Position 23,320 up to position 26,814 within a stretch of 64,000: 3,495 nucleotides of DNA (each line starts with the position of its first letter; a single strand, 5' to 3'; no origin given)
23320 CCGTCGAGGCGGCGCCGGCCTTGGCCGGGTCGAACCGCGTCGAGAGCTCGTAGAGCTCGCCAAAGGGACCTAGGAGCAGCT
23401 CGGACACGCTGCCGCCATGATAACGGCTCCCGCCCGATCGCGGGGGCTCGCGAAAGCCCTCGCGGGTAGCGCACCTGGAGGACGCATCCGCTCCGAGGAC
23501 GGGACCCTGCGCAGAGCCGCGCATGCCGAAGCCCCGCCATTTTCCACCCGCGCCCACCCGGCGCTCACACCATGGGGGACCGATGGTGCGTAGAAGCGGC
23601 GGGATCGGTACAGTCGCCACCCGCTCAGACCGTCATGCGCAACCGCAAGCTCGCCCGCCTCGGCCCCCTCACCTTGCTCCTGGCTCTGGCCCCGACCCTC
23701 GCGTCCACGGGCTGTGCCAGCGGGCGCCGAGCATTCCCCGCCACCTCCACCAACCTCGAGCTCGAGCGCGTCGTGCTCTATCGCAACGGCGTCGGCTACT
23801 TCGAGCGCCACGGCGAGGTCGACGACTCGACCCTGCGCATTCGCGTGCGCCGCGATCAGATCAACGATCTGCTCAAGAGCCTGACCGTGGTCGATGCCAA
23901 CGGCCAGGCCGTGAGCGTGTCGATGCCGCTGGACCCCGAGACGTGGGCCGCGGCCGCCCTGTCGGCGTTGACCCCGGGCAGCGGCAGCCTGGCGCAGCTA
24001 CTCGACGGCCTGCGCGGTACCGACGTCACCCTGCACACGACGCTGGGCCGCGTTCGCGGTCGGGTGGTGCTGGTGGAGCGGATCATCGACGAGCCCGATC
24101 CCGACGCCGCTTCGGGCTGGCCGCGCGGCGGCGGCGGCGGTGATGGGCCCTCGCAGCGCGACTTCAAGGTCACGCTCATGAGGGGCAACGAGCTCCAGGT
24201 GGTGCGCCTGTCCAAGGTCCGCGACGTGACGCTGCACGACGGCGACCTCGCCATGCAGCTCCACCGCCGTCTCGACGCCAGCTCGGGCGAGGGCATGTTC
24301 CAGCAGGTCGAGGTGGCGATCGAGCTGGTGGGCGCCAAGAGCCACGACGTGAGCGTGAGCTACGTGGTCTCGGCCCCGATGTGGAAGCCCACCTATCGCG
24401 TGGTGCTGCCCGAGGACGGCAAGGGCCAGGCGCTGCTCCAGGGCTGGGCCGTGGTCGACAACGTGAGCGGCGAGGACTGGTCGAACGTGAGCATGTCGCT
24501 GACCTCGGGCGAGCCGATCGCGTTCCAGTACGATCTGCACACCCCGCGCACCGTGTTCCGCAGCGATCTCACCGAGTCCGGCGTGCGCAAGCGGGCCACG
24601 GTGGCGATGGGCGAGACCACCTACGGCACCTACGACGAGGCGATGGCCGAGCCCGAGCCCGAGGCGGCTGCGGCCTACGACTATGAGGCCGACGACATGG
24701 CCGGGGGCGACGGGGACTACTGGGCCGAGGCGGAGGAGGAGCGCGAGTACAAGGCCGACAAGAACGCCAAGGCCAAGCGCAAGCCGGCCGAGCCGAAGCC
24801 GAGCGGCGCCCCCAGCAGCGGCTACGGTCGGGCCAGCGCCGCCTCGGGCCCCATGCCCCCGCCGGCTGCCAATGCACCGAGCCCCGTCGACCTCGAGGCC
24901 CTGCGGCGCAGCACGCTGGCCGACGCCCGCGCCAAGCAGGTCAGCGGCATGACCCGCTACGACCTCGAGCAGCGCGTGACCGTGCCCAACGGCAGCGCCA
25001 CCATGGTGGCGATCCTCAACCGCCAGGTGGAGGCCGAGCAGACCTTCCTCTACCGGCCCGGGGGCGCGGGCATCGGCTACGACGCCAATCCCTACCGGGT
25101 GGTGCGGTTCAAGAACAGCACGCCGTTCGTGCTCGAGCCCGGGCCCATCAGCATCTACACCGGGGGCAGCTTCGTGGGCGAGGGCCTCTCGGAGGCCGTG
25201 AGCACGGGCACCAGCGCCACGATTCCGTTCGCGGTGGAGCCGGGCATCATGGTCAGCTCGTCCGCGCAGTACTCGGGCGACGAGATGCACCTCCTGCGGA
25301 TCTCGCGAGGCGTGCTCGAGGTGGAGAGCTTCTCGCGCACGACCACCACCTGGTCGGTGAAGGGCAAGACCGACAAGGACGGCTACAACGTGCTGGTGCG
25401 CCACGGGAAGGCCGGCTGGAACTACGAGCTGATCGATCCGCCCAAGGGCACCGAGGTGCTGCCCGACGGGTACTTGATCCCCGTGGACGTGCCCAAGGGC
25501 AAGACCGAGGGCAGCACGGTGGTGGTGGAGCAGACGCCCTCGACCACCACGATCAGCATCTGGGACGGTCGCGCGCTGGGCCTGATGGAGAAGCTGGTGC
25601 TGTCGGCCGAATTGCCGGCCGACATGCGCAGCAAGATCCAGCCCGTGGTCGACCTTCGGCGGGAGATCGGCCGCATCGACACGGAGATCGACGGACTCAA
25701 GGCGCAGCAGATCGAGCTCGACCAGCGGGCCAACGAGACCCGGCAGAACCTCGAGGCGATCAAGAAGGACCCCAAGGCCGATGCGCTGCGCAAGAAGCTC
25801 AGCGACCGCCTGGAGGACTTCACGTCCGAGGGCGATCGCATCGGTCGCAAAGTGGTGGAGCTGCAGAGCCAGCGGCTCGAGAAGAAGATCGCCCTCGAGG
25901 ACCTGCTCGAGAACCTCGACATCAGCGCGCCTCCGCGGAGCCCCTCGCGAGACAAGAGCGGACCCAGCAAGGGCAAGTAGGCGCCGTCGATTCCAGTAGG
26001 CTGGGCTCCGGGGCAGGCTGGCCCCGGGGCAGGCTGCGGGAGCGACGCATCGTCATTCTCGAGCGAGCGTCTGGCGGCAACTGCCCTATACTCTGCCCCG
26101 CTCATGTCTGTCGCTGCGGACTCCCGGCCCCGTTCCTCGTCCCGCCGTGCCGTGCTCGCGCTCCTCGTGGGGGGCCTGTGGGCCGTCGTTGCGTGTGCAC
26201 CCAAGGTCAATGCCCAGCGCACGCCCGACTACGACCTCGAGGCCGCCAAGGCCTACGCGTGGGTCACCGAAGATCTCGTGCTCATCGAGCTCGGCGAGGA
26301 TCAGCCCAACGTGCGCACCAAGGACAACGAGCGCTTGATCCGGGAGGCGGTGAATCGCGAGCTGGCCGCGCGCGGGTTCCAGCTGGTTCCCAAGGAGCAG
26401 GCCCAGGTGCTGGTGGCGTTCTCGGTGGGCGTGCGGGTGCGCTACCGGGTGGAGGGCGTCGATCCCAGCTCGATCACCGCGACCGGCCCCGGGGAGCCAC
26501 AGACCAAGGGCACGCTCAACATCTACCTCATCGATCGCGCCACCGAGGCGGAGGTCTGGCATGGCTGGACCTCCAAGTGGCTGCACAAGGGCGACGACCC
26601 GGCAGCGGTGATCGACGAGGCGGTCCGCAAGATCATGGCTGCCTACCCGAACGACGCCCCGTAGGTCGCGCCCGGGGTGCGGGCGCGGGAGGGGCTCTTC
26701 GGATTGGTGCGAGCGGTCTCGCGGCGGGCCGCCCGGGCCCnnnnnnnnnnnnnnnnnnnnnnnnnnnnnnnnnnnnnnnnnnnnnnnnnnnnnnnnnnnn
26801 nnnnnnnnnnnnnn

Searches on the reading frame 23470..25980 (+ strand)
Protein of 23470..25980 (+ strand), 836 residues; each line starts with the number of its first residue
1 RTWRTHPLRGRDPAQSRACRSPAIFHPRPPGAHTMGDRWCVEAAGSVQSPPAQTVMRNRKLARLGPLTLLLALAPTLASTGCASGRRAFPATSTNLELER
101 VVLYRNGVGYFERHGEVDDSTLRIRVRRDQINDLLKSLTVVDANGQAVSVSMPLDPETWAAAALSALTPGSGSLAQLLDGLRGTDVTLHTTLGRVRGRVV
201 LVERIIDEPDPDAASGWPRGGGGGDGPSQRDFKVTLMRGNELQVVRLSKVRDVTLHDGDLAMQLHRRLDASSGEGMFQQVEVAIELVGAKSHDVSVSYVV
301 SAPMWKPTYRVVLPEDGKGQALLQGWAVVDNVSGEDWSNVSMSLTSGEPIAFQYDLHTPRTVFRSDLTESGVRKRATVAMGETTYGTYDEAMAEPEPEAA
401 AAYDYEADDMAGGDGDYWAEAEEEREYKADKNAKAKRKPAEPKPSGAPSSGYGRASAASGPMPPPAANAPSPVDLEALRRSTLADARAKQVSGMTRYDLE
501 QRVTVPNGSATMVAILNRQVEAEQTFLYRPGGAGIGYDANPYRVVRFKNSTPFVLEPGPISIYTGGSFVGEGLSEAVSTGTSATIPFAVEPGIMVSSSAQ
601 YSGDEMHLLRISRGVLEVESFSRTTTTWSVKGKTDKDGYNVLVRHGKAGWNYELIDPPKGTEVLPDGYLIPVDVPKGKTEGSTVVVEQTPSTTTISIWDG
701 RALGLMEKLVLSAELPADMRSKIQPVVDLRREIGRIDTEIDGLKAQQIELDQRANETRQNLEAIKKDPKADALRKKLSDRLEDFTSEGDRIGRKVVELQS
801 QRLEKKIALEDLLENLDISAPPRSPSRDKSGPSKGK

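Call 99: search_protein_families(library=pfam, max_evalue=0.00001, proteins=[window:23470-25980:+])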
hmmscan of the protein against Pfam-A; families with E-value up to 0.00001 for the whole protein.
window:23470-25980:+ (836 aa): 1 family
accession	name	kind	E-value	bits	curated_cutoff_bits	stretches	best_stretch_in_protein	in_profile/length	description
PF13598.12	DUF4139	-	1.3e-08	35.3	31.8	1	294-514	1-100/205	Domain of unknown function (DUF4139)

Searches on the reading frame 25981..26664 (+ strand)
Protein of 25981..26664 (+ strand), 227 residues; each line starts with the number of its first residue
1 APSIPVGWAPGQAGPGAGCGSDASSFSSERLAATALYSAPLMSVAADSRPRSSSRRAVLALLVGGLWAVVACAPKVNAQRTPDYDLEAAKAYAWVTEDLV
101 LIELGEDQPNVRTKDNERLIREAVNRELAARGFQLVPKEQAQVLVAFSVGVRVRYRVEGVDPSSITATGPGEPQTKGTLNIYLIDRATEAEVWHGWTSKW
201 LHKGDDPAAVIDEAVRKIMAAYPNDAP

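Call 99: search_protein_families(library=pfam, max_evalue=0.00001, proteins=[window:25981-26664:+])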
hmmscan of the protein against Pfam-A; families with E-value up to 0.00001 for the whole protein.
window:25981-26664:+ (227 aa): 1 family
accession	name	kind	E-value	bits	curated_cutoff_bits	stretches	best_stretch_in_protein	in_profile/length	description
PF13590.11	DUF4136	-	2.6e-22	80.3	32.8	1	79-223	4-151/152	Domain of unknown function (DUF4136)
